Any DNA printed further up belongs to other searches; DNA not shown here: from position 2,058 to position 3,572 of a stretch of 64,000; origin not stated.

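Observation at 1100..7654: AAC(3)-like acetyltransferase plus terpene-cyclase-like toroid operon beside twin acyl-AMP ligases flanking a DMT exporter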

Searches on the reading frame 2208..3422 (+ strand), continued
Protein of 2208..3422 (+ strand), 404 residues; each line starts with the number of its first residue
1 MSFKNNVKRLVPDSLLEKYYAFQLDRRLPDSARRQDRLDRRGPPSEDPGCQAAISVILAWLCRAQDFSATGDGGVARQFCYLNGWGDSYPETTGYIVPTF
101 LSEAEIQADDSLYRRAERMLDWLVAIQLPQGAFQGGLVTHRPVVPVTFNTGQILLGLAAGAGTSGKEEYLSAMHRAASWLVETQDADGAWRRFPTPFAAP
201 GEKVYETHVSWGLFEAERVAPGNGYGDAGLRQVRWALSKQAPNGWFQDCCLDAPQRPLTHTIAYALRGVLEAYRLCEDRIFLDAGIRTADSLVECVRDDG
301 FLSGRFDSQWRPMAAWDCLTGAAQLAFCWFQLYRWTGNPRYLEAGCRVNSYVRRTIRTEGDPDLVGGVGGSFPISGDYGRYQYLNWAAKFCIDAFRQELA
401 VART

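Call 71: search_protein_families(library=pfam, proteins=[P0362, P0365, P0368, P0371, P0383, P0397, P0410, P0420, P0436, P0457], max_evalue=0.001)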
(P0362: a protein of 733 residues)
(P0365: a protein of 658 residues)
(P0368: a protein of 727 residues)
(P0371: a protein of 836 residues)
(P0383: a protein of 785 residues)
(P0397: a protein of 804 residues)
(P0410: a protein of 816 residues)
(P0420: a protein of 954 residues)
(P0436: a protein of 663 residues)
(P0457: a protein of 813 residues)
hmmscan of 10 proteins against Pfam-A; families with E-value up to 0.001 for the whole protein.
P0362 (733 aa): 5 families
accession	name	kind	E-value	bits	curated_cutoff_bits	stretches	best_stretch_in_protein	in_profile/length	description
PF02522.19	Antibiotic_NAT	-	2e-38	132.7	25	1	60-281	3-230/232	Aminoglycoside 3-N-acetyltransferase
PF13243.12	SQHop_cyclase_C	-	4e-09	36.4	26.1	1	418-582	145-302/319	Squalene-hopene cyclase C-terminal domain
PF07944.18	Beta-AFase-like_GH127_cat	-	2.7e-05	23.8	24.9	0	412-605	61-253/376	Beta-L-arabinofuranosidase, GH127 catalytic domain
PF07470.19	Glyco_hydro_88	-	8.4e-05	22.1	26.6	0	412-511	32-122/352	Glycosyl Hydrolase Family 88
PF09492.16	Pec_lyase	-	0.00084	19.1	22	0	484-528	57-96/292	Pectic acid lyase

P0365 (658 aa): 6 families
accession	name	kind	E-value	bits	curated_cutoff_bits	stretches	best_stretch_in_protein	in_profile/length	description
PF13649.12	Methyltransf_25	-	3.2e-11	44.2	27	1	57-164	1-97/97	Methyltransferase domain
PF13489.12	Methyltransf_23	-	2.6e-09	37.5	27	1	43-173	14-121/164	Methyltransferase domain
PF08242.18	Methyltransf_12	-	4.5e-09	37.4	30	1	58-166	1-98/98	Methyltransferase domain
PF13847.12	Methyltransf_31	-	2e-07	31.3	27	1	53-172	3-113/145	Methyltransferase domain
PF08241.18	Methyltransf_11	-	2.9e-07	31.5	21.2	1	58-168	1-95/95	Methyltransferase domain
PF13243.12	SQHop_cyclase_C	-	2.5e-06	27.2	26.1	1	356-486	160-284/319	Squalene-hopene cyclase C-terminal domain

P0368 (727 aa): 4 families
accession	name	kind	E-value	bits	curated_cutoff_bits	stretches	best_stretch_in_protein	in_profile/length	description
PF13469.12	Sulfotransfer_3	-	5.2e-28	99.2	27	1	31-240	1-216/216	Sulfotransferase family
PF00685.33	Sulfotransfer_1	-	6.4e-09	36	22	1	32-241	4-186/255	Sulfotransferase domain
PF13243.12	SQHop_cyclase_C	-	5.2e-06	26.2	26.1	1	399-512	127-231/319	Squalene-hopene cyclase C-terminal domain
PF09492.16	Pec_lyase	-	0.0007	19.4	22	0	487-525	61-94/292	Pectic acid lyase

P0371 (836 aa): 1 family
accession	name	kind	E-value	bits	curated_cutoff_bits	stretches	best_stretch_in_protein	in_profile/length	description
PF13243.12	SQHop_cyclase_C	-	4.1e-09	36.3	26.1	1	498-656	152-303/319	Squalene-hopene cyclase C-terminal domain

P0383 (785 aa): 1 family
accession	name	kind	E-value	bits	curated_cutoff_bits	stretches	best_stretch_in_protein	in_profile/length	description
PF09492.16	Pec_lyase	-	1.2e-05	25.2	22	1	513-603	32-113/292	Pectic acid lyase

P0397 (804 aa): 0 families

P0410 (816 aa): 9 families
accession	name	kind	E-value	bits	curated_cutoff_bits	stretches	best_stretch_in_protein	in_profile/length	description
PF00534.26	Glycos_transf_1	-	1.1e-24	87.3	26.4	1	622-791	5-171/172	Glycosyl transferases group 1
PF13692.12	Glyco_trans_1_4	-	8.6e-18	65.4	27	1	635-778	4-142/142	Glycosyl transferases group 1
PF13524.12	Glyco_trans_1_2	-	3.2e-14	53.6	25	1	649-805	4-141/144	Glycosyl transferase-like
PF13579.12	Glyco_trans_4_4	-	4.6e-10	40.5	29.7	1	419-588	11-137/158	Glycosyl transferase 4-like domain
PF13439.12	Glyco_transf_4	-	5.2e-10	40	28.5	1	425-587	18-142/170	Glycosyltransferase Family 4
PF13243.12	SQHop_cyclase_C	-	1.3e-07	31.4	26.1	1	85-235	160-303/319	Squalene-hopene cyclase C-terminal domain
PF07944.18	Beta-AFase-like_GH127_cat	-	5.5e-06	26.1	24.9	0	116-256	123-252/376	Beta-L-arabinofuranosidase, GH127 catalytic domain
PF13477.12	Glyco_trans_4_2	-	0.00042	20.9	23.4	0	417-459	15-56/139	Glycosyl transferase 4-like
PF06662.19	C5-epim_C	-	0.00077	19.4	23.3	0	119-158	30-69/188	D-glucuronyl C5-epimerase C-terminus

P0420 (954 aa): 3 families
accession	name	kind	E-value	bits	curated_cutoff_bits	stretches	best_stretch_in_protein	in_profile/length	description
PF13440.11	Polysacc_synt_3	-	9.2e-65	219.2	23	1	46-336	1-292/293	Polysaccharide biosynthesis protein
PF01943.22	Polysacc_synt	-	2.8e-29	102.8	28.2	1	25-286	4-272/274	Polysaccharide biosynthesis protein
PF20687.2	CsoSCA_N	-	5.1e-05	23.8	27.5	1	635-687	25-77/93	Carboxysome Shell Carbonic Anhydrase, N-terminal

P0436 (663 aa): 5 families
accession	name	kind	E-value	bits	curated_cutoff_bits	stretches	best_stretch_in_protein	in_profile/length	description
PF00551.24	Formyl_trans_N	-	1.4e-07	31.9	26.1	1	521-623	77-180/181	Formyl transferase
PF09492.16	Pec_lyase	-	1.6e-07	31.3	22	0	130-180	46-94/292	Pectic acid lyase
PF07944.18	Beta-AFase-like_GH127_cat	-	7.6e-07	28.9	24.9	1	121-261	123-253/376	Beta-L-arabinofuranosidase, GH127 catalytic domain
PF13243.12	SQHop_cyclase_C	-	1.4e-06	28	26.1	1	87-240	155-304/319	Squalene-hopene cyclase C-terminal domain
PF00432.27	Prenyltrans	-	0.00063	19.7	26.5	0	150-292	54-184/304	Prenyltransferase alpha-alpha toroid domain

P0457 (813 aa): 4 families
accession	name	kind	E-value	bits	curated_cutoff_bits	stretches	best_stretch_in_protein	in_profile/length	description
PF13692.12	Glyco_trans_1_4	-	5.9e-32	111.3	27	1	622-770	3-142/142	Glycosyl transferases group 1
PF00534.26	Glycos_transf_1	-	1.2e-31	110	26.4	1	621-783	16-171/172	Glycosyl transferases group 1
PF13524.12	Glyco_trans_1_2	-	6.8e-11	42.7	25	1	648-790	15-134/144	Glycosyl transferase-like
PF20706.3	GT4-conflict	-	4.4e-06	26.4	26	1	599-776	173-363/385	Family 4 Glycosyltransferase in conflict systems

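Call 73: search_protein_families(library=pfam, proteins=[P0415, P0421, P0431, P0458, P0467, P0479, P0481, P0502, P0509, P0379], max_evalue=0.001)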
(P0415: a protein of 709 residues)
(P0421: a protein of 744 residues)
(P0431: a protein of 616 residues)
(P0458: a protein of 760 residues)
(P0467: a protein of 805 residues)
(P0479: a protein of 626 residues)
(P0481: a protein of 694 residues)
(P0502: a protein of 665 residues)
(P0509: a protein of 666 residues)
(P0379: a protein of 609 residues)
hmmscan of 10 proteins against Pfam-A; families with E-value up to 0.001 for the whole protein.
P0415 (709 aa): 3 families
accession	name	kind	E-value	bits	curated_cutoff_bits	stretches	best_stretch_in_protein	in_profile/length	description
PF13469.12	Sulfotransfer_3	-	6.5e-33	115.2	27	1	16-221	1-215/216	Sulfotransferase family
PF00685.33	Sulfotransfer_1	-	1.4e-05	25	22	1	15-230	2-193/255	Sulfotransferase domain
PF07944.18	Beta-AFase-like_GH127_cat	-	0.00029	20.4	24.9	0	437-538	112-207/376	Beta-L-arabinofuranosidase, GH127 catalytic domain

P0421 (744 aa): 7 families
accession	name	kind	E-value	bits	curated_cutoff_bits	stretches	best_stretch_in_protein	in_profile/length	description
PF08241.18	Methyltransf_11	-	2.5e-16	60.5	21.2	1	108-197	1-94/95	Methyltransferase domain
PF13649.12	Methyltransf_25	-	3.6e-12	47.3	27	1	107-194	1-97/97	Methyltransferase domain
PF03966.22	Trm112p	-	1.5e-10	41.3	22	1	6-42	4-40/40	Trm112p-like protein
PF13847.12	Methyltransf_31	-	6.5e-09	36.1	27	1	107-220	7-130/145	Methyltransferase domain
PF13489.12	Methyltransf_23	-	3.8e-06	27.2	27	1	107-215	26-134/164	Methyltransferase domain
PF08242.18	Methyltransf_12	-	1.8e-05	25.8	30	1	108-194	1-96/98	Methyltransferase domain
PF13243.12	SQHop_cyclase_C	-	5.6e-05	22.8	26.1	1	499-598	203-304/319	Squalene-hopene cyclase C-terminal domain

P0431 (616 aa): 4 families
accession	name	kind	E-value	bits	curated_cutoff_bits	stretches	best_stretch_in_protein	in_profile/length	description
PF13649.12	Methyltransf_25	-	2.1e-12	48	27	1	81-167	2-97/97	Methyltransferase domain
PF08241.18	Methyltransf_11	-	3.8e-12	47.1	21.2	1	81-170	1-94/95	Methyltransferase domain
PF03966.22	Trm112p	-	1.6e-07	31.5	22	1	5-40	4-40/40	Trm112p-like protein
PF13847.12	Methyltransf_31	-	3e-06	27.4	27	1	79-170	6-108/145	Methyltransferase domain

P0458 (760 aa): 11 families
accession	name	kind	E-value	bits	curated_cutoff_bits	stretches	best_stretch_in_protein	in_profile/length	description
PF00534.26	Glycos_transf_1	-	4.1e-35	121.3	26.4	1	183-352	4-171/172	Glycosyl transferases group 1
PF13692.12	Glyco_trans_1_4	-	1.2e-31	110.3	27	1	198-338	5-141/142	Glycosyl transferases group 1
PF09492.16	Pec_lyase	-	5.6e-12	46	22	1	509-548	48-87/292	Pectic acid lyase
PF07470.19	Glyco_hydro_88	-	2.5e-07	30.4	26.6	1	500-637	29-159/352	Glycosyl Hydrolase Family 88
PF06662.19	C5-epim_C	-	4.1e-07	30.1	23.3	0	501-555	30-81/188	D-glucuronyl C5-epimerase C-terminus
PF13243.12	SQHop_cyclase_C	-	4.1e-07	29.8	26.1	1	430-601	56-233/319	Squalene-hopene cyclase C-terminal domain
PF13439.12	Glyco_transf_4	-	2.4e-06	28.1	28.5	1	67-176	58-169/170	Glycosyltransferase Family 4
PF13524.12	Glyco_trans_1_2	-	0.00018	21.9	25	1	256-367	29-142/144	Glycosyl transferase-like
PF05147.19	LANC_like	-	0.00042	19.4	23.2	0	505-604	109-215/350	Lanthionine synthetase C-like protein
PF00432.27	Prenyltrans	-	0.00089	19.2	26.5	0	506-619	73-142/304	Prenyltransferase alpha-alpha toroid domain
PF07944.18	Beta-AFase-like_GH127_cat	-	0.00098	18.6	24.9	0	444-592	59-214/376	Beta-L-arabinofuranosidase, GH127 catalytic domain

P0467 (805 aa): 11 families
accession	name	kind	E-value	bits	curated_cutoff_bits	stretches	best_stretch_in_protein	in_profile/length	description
PF00534.26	Glycos_transf_1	-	1.2e-36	126.2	26.4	1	208-373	13-172/172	Glycosyl transferases group 1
PF13692.12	Glyco_trans_1_4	-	8.8e-30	104.3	27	1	212-359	3-142/142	Glycosyl transferases group 1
PF13524.12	Glyco_trans_1_2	-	6e-12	46.2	25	1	245-387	16-142/144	Glycosyl transferase-like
PF07944.18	Beta-AFase-like_GH127_cat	-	5.7e-07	29.3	24.9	1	540-631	123-211/376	Beta-L-arabinofuranosidase, GH127 catalytic domain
PF13439.12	Glyco_transf_4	-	1.7e-06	28.6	28.5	1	95-199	54-169/170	Glycosyltransferase Family 4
PF06662.19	C5-epim_C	-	5.6e-06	26.4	23.3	0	603-685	37-125/188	D-glucuronyl C5-epimerase C-terminus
PF07470.19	Glyco_hydro_88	-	5.7e-06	26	26.6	0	490-589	32-124/352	Glycosyl Hydrolase Family 88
PF09492.16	Pec_lyase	-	6.8e-06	26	22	0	551-601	48-96/292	Pectic acid lyase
PF13243.12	SQHop_cyclase_C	-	5.1e-05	22.9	26.1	1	509-656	158-303/319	Squalene-hopene cyclase C-terminal domain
PF03663.20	Glyco_hydro_76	-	5.9e-05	23.2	25.9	1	494-574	161-251/366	Glycosyl hydrolase family 76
PF05147.19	LANC_like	-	9.3e-05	21.6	23.2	0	601-674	275-341/350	Lanthionine synthetase C-like protein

P0479 (626 aa): 6 families
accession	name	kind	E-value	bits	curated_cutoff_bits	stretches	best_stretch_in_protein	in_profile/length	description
PF06662.19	C5-epim_C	-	1.7e-08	34.6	23.3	0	534-565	31-62/188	D-glucuronyl C5-epimerase C-terminus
PF07944.18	Beta-AFase-like_GH127_cat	-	1.3e-07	31.4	24.9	1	306-456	59-215/376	Beta-L-arabinofuranosidase, GH127 catalytic domain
PF13243.12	SQHop_cyclase_C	-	1.9e-07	30.9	26.1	1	352-513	128-283/319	Squalene-hopene cyclase C-terminal domain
PF09492.16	Pec_lyase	-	8.5e-07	29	22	0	318-356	52-90/292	Pectic acid lyase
PF13439.12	Glyco_transf_4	-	2.6e-06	28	28.5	1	21-193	7-149/170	Glycosyltransferase Family 4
PF07470.19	Glyco_hydro_88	-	0.0001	21.8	26.6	0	363-462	29-122/352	Glycosyl Hydrolase Family 88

P0481 (694 aa): 3 families
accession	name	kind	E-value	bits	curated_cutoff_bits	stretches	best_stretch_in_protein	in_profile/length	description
PF00551.24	Formyl_trans_N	-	3.8e-18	66.3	26.1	1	525-646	60-180/181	Formyl transferase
PF07944.18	Beta-AFase-like_GH127_cat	-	2.5e-07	30.5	24.9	1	103-278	79-250/376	Beta-L-arabinofuranosidase, GH127 catalytic domain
PF13243.12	SQHop_cyclase_C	-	7.9e-06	25.6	26.1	1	104-236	158-285/319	Squalene-hopene cyclase C-terminal domain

P0502 (665 aa): 4 families
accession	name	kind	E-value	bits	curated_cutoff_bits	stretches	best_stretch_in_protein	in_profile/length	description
PF00535.33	Glycos_transf_2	-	1.2e-15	58.2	23.3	1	13-141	44-166/168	Glycosyl transferase family 2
PF13632.12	Glyco_trans_2_3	-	1.6e-09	38.3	27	1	50-242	1-170/198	Glycosyl transferase family group 2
PF13243.12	SQHop_cyclase_C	-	7.6e-05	22.3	26.1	0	405-524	188-303/319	Squalene-hopene cyclase C-terminal domain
PF13506.12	Glyco_transf_21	-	0.0009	19.2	21.7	0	38-188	21-157/174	Glycosyl transferase family 21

P0509 (666 aa): 6 families
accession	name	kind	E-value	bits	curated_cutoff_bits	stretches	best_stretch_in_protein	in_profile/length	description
PF00535.33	Glycos_transf_2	-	1.7e-24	87.1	23.3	1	4-126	1-125/168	Glycosyl transferase family 2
PF13641.12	Glyco_tranf_2_3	-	3.6e-18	66.9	27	1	3-232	3-221/230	Glycosyltransferase like family 2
PF13632.12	Glyco_trans_2_3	-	1.7e-06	28.4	27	1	82-241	1-135/198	Glycosyl transferase family group 2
PF09492.16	Pec_lyase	-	1.7e-06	28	22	0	419-451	50-82/292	Pectic acid lyase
PF13243.12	SQHop_cyclase_C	-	4.8e-06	26.3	26.1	1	377-523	157-304/319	Squalene-hopene cyclase C-terminal domain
PF10111.15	Glyco_tranf_2_2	-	0.00013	22.1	27.3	0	31-100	29-102/276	Glycosyltransferase like family 2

P0379 (609 aa): 4 families
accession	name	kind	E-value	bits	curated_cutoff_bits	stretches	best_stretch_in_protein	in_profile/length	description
PF13480.13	Acetyltransf_6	-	3.1e-06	27.8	22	1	6-116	30-137/143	Acetyltransferase (GNAT) domain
PF13243.12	SQHop_cyclase_C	-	1.9e-05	24.3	26.1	1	364-467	197-302/319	Squalene-hopene cyclase C-terminal domain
PF09492.16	Pec_lyase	-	2.8e-05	24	22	1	357-396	45-84/292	Pectic acid lyase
PF02388.22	FemAB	-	4.6e-05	22.9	24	1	58-146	303-387/406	FemAB family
